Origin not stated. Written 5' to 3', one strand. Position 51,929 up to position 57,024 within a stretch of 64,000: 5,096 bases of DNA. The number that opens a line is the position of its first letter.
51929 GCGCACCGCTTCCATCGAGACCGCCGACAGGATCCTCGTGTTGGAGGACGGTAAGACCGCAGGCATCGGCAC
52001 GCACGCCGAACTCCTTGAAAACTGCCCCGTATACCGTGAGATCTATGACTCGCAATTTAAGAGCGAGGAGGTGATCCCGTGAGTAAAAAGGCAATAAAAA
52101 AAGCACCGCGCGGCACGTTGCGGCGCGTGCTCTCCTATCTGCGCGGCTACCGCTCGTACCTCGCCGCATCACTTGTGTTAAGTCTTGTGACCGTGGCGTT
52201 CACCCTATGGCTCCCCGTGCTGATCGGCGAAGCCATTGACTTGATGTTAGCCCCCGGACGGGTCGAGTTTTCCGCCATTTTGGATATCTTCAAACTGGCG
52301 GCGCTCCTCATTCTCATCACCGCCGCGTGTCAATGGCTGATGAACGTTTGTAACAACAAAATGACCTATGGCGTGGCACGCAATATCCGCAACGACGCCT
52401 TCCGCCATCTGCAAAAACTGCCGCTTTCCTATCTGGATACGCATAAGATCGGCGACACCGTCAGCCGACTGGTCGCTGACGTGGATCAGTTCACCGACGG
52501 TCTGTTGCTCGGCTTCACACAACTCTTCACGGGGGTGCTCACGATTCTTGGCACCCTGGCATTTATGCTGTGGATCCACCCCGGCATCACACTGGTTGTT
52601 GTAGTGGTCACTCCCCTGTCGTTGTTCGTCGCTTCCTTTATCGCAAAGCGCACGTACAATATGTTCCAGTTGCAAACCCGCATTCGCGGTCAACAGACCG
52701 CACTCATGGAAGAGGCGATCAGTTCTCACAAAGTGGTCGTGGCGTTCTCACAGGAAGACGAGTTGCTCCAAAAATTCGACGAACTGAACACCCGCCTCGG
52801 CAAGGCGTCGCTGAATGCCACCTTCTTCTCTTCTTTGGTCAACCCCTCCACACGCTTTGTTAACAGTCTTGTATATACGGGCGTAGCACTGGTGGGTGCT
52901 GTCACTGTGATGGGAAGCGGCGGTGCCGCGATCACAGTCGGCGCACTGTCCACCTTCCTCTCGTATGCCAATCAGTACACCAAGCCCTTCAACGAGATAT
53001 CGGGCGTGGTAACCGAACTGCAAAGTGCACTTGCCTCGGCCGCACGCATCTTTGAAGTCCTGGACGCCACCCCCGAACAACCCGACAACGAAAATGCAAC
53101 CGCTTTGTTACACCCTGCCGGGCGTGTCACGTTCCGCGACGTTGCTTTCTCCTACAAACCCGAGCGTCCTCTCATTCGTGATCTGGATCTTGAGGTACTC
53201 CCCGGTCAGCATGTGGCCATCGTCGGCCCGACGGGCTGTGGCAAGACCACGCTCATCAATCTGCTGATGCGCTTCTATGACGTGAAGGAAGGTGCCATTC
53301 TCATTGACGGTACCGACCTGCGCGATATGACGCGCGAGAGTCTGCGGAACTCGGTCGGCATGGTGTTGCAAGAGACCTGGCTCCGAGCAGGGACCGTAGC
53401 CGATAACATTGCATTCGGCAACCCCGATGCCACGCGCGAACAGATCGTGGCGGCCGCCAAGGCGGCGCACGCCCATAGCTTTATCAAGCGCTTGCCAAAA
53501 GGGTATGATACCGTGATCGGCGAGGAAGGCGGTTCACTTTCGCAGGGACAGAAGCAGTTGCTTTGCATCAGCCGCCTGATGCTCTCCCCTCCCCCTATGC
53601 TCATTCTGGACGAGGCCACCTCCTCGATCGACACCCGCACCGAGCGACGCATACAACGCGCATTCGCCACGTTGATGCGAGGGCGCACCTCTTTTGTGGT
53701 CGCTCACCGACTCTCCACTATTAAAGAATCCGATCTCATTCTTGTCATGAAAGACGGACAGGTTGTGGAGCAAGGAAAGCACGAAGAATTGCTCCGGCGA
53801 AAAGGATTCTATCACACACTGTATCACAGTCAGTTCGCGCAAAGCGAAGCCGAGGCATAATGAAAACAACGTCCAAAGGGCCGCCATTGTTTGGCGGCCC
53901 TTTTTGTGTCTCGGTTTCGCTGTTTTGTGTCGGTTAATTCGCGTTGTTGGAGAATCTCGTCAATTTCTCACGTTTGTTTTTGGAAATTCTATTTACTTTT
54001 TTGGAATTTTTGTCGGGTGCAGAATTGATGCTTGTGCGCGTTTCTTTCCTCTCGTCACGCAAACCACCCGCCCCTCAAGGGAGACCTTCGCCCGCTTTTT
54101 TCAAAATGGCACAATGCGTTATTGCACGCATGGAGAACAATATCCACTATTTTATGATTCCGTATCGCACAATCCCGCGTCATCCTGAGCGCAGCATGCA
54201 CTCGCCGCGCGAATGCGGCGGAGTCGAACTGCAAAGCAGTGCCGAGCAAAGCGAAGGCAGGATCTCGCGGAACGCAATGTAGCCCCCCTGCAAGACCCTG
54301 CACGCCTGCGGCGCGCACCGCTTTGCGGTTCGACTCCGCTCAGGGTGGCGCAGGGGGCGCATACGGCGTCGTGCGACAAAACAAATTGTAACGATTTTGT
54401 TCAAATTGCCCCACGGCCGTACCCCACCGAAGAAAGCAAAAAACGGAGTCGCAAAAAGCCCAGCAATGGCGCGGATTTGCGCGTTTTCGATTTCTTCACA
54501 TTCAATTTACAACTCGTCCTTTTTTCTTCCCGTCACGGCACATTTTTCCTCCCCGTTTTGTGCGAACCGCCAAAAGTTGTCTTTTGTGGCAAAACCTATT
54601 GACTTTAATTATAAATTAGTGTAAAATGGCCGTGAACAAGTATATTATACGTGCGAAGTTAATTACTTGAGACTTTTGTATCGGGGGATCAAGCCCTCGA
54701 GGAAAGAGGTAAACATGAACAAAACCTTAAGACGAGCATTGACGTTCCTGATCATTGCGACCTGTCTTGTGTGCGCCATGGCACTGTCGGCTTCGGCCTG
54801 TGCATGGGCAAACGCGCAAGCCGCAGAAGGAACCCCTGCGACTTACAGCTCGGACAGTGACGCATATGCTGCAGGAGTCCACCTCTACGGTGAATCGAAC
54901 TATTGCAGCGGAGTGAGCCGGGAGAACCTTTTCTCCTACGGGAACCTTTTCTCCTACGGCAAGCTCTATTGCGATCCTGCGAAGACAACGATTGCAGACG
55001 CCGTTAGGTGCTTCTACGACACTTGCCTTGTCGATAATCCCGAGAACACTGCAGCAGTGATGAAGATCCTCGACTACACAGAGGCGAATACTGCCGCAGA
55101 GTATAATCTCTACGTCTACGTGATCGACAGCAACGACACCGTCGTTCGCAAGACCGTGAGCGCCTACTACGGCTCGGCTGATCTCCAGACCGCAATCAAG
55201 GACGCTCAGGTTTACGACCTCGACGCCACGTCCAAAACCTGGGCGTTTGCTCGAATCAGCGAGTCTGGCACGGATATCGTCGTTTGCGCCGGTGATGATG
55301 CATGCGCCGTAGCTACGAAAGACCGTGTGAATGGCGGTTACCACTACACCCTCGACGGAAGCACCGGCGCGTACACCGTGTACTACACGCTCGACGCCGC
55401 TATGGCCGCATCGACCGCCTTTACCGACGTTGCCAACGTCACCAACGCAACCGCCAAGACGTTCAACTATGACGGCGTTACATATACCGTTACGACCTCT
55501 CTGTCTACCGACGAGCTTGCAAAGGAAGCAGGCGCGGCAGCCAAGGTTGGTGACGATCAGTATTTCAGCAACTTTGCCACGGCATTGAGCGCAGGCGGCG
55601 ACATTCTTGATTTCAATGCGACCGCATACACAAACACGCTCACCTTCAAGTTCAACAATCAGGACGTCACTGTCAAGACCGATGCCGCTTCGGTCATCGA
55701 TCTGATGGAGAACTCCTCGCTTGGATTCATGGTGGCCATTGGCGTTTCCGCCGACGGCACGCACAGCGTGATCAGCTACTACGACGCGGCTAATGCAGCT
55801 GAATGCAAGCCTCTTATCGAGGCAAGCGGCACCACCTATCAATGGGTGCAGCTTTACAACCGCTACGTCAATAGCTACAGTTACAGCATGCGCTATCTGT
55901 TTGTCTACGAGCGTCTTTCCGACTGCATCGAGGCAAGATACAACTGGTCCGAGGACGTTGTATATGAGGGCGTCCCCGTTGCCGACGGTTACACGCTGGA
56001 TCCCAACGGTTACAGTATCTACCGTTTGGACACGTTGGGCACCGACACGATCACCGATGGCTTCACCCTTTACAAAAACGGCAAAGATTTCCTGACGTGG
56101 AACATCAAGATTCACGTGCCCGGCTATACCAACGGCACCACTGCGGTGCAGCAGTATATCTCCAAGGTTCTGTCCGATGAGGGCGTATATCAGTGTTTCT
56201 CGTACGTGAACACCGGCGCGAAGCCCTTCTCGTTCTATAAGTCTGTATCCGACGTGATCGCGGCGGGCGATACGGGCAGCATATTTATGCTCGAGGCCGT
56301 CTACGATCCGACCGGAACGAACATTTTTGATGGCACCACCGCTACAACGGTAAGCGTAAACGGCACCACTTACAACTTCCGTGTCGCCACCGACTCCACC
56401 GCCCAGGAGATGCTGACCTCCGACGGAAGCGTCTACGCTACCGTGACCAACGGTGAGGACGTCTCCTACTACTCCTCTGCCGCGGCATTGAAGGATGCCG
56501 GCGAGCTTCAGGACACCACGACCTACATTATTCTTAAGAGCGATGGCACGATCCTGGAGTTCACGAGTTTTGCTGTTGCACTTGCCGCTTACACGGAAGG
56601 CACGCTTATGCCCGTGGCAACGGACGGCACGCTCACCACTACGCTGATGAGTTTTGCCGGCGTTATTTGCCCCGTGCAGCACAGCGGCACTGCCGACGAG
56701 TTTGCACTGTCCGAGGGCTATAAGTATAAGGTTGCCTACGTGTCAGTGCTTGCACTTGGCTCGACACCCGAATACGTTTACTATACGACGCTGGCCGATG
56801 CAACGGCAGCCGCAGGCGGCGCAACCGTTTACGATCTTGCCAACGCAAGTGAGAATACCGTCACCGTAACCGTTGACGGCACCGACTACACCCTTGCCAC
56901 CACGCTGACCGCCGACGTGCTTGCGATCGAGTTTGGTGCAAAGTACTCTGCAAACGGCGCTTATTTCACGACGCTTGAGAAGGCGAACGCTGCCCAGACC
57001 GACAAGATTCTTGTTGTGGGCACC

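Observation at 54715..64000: A giant plus-strand gene is missing from the ORF track, and the listed minus-strand ORFs there are its antisense shadows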

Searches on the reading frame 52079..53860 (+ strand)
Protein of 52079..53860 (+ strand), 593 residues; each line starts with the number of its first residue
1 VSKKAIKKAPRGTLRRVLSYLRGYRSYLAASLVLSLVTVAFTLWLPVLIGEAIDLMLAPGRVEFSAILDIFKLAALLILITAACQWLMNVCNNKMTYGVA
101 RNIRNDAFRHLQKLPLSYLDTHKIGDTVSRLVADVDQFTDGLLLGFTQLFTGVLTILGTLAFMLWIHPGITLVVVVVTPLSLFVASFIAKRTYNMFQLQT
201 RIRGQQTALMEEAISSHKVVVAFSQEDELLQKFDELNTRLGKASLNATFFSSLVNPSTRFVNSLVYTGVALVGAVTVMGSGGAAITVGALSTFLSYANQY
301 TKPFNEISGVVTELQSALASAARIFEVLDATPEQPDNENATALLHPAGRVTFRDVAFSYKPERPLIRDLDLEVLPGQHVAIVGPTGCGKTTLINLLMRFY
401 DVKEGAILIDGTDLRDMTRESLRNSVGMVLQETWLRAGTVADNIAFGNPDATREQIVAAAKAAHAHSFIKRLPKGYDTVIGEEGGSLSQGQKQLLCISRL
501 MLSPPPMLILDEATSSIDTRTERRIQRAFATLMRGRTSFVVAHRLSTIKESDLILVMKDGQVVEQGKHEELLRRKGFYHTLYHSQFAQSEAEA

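Call 16: find_encoding_contigs(protein=window:52079-53860:+, flank=10000, max_places=6)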
Protein window:52079-53860:+ (593 aa): no gene with exactly this product is on record in the collection.

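Call 86: find_encoding_contigs(protein=window:52079-53857:+, flank=10000, max_places=2)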
Protein seq(593 aa) (593 aa): no gene with exactly this product is on record in the collection.

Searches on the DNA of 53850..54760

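Call 95: search_rna_families(source=window, start=53850, end=54760, threshold=evalue, max_evalue=1)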
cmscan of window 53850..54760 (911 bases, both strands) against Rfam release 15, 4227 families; matches with E-value up to 1: 5.
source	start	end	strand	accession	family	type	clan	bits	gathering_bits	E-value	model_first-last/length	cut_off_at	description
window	53850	53907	+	RF01859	Phe_leader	Cis-reg; leader;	-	24.3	55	0.15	69-125/125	5'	Phenylalanine leader peptide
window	54188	54370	-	RF04104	MIR918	Gene; miRNA;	-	23.8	268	0.073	1-265/265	no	MIR918 microRNA precursor family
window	54227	54330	+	RF03619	mir-5729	Gene; miRNA;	-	21.7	41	0.14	1-79/79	no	mir-5729 microRNA precursor family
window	53863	54013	+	RF01808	MicX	Gene; sRNA;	-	20.2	75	0.058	1-194/194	no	MicX Vibrio cholerae sRNA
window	53862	53907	+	RF01472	rli40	Gene; sRNA;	-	16.4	100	0.15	1-263/263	no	Listeria sRNA rli40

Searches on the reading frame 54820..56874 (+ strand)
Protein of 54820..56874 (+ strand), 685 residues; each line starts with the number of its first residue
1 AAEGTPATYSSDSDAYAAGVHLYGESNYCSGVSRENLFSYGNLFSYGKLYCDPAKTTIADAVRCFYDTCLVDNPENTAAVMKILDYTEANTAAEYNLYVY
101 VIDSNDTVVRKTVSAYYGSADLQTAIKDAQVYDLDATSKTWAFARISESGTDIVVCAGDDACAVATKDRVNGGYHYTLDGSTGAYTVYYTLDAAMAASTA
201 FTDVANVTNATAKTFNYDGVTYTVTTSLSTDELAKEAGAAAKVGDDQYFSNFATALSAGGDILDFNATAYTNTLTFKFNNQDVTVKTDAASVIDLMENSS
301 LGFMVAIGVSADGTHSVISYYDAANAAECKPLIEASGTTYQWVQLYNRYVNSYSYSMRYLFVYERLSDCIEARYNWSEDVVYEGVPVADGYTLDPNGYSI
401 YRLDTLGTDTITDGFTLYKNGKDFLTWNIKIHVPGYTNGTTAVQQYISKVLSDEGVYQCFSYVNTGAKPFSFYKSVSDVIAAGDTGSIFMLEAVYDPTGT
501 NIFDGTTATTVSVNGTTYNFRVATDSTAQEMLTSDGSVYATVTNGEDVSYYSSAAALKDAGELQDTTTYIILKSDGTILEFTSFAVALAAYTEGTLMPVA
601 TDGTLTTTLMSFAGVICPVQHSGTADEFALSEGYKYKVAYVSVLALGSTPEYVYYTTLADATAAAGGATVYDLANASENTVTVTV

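Call 74: predict_structure(protein=window:54820-56874:+)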
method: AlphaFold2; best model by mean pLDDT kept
length: 685 residues; sequences in the alignment: 1
mean_pLDDT: 37.1   pTM: 0.26
mean pLDDT of the five models: 37.1, 30.2, 26.4, 26.2, 25.0
residues with pLDDT >= 90: 0; 70-90: 0; 50-70: 64; < 50: 621
segments of 3 or more residues with pLDDT < 50: 1-60, 71-261, 277-279, 298-302, 323-327, 334-338, 340-343, 345-685
pLDDT, mean of each block of 10 residues (from residue 1): 28 28 29 33 34 43 52 43 40 43 42 40 37 40 40 39 36 36 36 30 29 34 37 36 37 45 50 53 53 52 54 54 48 47 44 32 35 30 25 31 36 39 37 36 34 30 26 34 31 32 38 35 37 38 44 44 40 34 27 25 30 30 31 30 33 33 30 36 35
secondary structure, 60 per line:
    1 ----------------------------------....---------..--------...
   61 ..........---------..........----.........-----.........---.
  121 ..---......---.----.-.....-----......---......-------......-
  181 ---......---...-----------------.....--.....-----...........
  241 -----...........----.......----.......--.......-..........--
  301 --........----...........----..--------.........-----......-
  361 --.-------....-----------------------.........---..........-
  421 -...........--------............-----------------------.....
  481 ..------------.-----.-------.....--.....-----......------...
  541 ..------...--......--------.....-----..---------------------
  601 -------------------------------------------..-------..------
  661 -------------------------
elements in order (helices of 4 or more, strands of 3 or more residues): H35-38 H58-70 E80-89 E94-102 E108-116 E129-131 E142-146 E152-157 E161-166 E174-179 E184-189 E213-217 E220-224 H230-240 H246-256 E261-267 E272-278 E281-287 H289-298 E303-310 E315-322 E340-348 E354-359 E371-374 E398-406 E410-419 E422-432 H441-452 H476-482 E509-513 E516-520 H526-531 E538-542 E549-551 H554-559 E568-572
